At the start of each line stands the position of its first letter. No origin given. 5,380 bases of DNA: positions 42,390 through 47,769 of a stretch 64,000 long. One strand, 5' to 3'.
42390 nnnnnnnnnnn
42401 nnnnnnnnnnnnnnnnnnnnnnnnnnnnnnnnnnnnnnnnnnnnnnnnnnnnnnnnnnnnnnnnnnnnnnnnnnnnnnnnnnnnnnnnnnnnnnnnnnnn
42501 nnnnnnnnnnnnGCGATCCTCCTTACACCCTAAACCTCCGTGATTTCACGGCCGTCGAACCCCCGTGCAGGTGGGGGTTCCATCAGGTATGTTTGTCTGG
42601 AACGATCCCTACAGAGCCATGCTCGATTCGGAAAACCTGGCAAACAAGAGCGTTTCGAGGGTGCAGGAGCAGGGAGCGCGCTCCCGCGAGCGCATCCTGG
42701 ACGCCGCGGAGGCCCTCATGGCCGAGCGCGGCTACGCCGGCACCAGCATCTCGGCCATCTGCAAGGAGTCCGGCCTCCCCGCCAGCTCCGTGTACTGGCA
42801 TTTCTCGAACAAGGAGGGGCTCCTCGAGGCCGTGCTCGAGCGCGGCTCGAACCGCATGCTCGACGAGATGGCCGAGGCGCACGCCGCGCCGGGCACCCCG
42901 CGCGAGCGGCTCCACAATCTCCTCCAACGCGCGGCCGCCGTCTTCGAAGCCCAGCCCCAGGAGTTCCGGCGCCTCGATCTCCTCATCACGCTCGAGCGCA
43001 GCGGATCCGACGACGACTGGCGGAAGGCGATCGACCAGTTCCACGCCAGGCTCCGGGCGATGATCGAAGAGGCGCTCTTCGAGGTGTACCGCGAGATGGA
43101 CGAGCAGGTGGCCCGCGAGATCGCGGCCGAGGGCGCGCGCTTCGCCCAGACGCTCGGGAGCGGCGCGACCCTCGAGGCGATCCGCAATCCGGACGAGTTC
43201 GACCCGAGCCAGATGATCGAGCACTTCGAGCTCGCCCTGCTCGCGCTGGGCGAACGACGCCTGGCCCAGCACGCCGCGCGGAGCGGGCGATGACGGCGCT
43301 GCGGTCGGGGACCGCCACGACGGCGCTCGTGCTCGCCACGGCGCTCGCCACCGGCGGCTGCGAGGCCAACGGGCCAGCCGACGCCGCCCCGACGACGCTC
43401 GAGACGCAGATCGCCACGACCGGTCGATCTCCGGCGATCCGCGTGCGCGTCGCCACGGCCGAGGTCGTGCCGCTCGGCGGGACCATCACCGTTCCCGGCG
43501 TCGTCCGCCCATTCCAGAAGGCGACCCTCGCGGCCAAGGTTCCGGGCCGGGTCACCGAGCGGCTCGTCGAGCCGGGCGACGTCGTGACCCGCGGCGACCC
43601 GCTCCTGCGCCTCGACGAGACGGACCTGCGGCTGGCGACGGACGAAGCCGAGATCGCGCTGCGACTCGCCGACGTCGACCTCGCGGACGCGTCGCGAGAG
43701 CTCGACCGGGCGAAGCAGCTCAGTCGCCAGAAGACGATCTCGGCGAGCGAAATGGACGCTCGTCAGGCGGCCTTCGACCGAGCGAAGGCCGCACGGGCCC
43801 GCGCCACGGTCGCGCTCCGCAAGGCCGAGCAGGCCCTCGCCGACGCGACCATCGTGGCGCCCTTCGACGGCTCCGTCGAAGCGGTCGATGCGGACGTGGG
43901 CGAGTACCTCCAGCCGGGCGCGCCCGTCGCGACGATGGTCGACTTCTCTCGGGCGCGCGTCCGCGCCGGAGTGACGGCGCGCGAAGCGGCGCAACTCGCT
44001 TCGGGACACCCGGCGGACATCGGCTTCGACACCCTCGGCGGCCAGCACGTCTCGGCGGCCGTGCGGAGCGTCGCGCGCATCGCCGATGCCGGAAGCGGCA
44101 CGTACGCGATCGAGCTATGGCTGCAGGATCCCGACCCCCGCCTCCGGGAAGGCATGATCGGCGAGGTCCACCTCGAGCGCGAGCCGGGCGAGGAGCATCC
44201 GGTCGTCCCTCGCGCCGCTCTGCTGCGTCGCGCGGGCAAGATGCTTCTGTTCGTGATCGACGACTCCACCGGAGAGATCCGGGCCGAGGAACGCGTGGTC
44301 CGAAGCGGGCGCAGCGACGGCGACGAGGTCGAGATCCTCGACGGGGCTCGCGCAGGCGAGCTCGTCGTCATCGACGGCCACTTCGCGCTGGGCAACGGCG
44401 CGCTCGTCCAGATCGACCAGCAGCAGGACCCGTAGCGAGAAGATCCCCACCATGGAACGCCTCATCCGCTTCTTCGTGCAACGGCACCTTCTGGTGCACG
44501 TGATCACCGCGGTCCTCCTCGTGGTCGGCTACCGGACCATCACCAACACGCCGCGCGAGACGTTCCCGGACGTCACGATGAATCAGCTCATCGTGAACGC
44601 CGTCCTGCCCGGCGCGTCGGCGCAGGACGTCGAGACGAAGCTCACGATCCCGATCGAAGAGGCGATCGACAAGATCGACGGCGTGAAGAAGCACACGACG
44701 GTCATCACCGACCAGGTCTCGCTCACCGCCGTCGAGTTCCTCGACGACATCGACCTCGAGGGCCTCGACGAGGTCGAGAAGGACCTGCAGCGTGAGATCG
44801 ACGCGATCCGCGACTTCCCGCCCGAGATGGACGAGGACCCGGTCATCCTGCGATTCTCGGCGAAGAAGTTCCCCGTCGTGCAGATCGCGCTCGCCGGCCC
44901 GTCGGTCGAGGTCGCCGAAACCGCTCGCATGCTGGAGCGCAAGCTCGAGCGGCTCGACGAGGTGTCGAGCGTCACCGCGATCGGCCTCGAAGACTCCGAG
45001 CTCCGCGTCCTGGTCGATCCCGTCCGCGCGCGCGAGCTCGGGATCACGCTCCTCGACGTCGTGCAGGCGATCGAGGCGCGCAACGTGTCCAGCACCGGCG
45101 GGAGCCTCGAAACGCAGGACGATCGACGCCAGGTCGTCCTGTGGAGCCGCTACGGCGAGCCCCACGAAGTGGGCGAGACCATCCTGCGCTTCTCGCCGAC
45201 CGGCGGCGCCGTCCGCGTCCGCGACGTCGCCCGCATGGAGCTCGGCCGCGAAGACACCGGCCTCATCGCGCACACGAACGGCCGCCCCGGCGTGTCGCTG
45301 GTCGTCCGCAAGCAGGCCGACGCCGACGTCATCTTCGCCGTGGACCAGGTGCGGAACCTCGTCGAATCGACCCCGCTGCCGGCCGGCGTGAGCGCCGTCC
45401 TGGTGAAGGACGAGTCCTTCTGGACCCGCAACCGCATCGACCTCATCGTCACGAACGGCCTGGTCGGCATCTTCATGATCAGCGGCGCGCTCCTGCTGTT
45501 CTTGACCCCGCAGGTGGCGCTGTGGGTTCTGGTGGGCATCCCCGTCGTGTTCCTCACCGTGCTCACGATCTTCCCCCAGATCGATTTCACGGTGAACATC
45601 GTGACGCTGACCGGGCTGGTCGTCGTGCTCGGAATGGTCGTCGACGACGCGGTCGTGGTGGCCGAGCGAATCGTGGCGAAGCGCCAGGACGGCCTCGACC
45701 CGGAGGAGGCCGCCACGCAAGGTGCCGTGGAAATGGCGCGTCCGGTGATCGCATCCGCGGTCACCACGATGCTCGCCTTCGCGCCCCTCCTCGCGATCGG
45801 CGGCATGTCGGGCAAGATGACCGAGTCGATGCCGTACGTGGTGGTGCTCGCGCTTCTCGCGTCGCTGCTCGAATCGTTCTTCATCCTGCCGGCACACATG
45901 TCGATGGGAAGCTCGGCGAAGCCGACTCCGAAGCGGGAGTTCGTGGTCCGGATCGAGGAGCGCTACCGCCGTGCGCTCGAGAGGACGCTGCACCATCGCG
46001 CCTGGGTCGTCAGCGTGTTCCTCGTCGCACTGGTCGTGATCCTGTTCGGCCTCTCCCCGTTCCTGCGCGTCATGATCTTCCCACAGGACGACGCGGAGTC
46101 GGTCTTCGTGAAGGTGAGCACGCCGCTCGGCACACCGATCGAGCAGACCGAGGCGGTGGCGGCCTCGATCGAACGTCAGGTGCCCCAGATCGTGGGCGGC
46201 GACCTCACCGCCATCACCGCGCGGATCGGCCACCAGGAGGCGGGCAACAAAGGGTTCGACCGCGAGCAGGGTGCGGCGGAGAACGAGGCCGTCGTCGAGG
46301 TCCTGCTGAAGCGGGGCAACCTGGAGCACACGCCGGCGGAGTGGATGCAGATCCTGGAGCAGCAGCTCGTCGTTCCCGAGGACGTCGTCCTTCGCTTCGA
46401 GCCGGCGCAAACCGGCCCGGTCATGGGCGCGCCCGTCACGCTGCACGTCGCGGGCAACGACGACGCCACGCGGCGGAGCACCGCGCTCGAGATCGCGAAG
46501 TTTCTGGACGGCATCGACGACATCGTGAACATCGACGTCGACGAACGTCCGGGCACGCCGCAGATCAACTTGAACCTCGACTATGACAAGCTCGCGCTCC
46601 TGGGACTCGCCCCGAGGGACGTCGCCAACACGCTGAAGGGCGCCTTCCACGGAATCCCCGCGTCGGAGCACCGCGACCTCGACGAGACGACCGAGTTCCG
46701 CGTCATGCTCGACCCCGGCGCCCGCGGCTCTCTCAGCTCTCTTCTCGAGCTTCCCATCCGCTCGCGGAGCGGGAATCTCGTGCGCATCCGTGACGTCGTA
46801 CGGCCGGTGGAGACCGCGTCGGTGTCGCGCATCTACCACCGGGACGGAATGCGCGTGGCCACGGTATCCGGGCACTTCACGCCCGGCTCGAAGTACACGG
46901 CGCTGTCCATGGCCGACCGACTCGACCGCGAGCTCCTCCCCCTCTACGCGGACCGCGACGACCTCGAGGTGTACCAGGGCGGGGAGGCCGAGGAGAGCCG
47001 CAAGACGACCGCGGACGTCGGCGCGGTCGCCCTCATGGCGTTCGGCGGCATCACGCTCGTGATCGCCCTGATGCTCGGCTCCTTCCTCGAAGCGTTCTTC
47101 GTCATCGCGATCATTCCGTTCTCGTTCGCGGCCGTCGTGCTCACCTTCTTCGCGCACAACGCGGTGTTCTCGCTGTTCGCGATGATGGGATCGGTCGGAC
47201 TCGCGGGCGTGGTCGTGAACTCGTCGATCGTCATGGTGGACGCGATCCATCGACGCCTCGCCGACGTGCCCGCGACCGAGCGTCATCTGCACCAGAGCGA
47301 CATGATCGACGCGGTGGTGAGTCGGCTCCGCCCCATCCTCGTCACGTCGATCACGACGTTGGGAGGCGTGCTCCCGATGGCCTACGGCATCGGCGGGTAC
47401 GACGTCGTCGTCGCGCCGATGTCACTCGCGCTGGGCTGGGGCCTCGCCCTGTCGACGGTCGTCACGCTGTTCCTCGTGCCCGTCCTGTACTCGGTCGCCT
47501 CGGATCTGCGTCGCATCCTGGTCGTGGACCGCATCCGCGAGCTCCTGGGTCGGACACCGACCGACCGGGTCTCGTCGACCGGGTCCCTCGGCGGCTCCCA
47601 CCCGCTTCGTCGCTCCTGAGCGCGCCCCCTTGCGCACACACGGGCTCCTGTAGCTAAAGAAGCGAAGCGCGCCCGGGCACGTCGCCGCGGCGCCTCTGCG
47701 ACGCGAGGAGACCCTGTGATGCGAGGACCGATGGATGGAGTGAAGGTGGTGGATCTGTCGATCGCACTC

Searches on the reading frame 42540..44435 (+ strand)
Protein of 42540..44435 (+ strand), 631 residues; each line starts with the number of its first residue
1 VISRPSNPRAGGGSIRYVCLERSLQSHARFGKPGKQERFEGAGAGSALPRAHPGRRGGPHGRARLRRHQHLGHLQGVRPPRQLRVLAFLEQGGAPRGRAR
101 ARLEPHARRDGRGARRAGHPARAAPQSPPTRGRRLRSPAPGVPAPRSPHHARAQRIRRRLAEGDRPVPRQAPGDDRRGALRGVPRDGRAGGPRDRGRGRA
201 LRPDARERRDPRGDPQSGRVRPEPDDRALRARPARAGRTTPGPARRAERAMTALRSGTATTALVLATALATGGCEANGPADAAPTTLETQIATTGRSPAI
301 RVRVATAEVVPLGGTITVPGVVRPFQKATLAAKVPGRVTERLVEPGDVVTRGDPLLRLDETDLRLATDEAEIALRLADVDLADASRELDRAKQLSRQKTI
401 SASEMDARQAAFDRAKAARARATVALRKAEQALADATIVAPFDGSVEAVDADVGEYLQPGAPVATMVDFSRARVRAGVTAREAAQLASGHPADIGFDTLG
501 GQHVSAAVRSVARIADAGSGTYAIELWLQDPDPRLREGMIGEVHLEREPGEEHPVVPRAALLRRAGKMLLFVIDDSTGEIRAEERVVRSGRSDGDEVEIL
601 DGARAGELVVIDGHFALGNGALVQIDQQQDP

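Call 6: search_protein_families(library=pfam, proteins=[window:42540-44435:+])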
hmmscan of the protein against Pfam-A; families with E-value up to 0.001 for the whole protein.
window:42540-44435:+ (631 aa): 4 families
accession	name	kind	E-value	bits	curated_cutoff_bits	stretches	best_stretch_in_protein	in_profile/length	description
PF16576.10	HlyD_D23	-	4.5e-21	75.6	30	1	326-540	18-213/214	Barrel-sandwich domain of CusB or HlyD membrane-fusion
PF13437.12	HlyD_3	-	1.3e-19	71.3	22.2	1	437-536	1-104/106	HlyD family secretion protein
PF13533.13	Biotin_lipoyl_2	-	4.2e-06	26.9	29.8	1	329-359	2-32/32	Biotin-lipoyl like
PF00364.28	Biotin_lipoyl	-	0.00045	20.4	22.1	0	436-466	43-73/73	Biotin-requiring enzyme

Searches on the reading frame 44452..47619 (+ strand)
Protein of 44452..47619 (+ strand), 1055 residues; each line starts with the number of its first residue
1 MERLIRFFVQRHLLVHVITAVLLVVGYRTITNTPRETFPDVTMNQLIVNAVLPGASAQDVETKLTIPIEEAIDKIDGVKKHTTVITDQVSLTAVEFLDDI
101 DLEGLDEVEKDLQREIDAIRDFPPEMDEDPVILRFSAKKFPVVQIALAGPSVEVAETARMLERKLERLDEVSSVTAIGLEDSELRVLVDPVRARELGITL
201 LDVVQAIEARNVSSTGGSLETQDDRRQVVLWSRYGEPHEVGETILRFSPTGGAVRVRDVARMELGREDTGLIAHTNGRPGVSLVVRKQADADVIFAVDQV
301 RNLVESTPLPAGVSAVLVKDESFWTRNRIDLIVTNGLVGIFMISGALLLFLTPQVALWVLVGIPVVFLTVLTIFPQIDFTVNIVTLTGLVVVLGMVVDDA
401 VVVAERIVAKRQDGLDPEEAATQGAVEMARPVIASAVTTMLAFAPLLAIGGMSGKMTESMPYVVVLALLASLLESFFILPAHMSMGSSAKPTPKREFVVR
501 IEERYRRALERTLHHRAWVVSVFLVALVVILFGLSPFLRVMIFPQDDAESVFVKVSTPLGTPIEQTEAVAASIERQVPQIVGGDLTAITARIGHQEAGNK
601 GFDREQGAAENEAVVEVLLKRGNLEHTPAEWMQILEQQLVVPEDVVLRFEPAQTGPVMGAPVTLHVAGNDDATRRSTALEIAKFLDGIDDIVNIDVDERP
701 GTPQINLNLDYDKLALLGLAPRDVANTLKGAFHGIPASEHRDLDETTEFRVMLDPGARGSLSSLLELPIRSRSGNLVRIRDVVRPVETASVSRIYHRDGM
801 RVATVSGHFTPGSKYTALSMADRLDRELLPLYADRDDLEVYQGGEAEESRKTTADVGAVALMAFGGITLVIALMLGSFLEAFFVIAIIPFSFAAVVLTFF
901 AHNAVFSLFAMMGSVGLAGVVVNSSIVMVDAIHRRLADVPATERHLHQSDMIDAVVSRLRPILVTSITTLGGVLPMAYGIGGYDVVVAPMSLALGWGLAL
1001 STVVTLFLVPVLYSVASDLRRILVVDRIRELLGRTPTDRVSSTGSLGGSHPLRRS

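Call 6: search_protein_families(library=pfam, proteins=[window:44452-47619:+])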
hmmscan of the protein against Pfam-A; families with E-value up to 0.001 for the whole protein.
window:44452-47619:+ (1055 aa): 2 families
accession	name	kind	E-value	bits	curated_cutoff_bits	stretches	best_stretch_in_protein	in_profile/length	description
PF00873.25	ACR_tran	-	2.3e-153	512.7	28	1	5-1015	2-1019/1021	AcrB/AcrD/AcrF family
PF02355.23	SecD_SecF_C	-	0.0004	20.3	20.5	1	357-479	58-179/189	Protein export membrane protein SecD/SecF, C-terminal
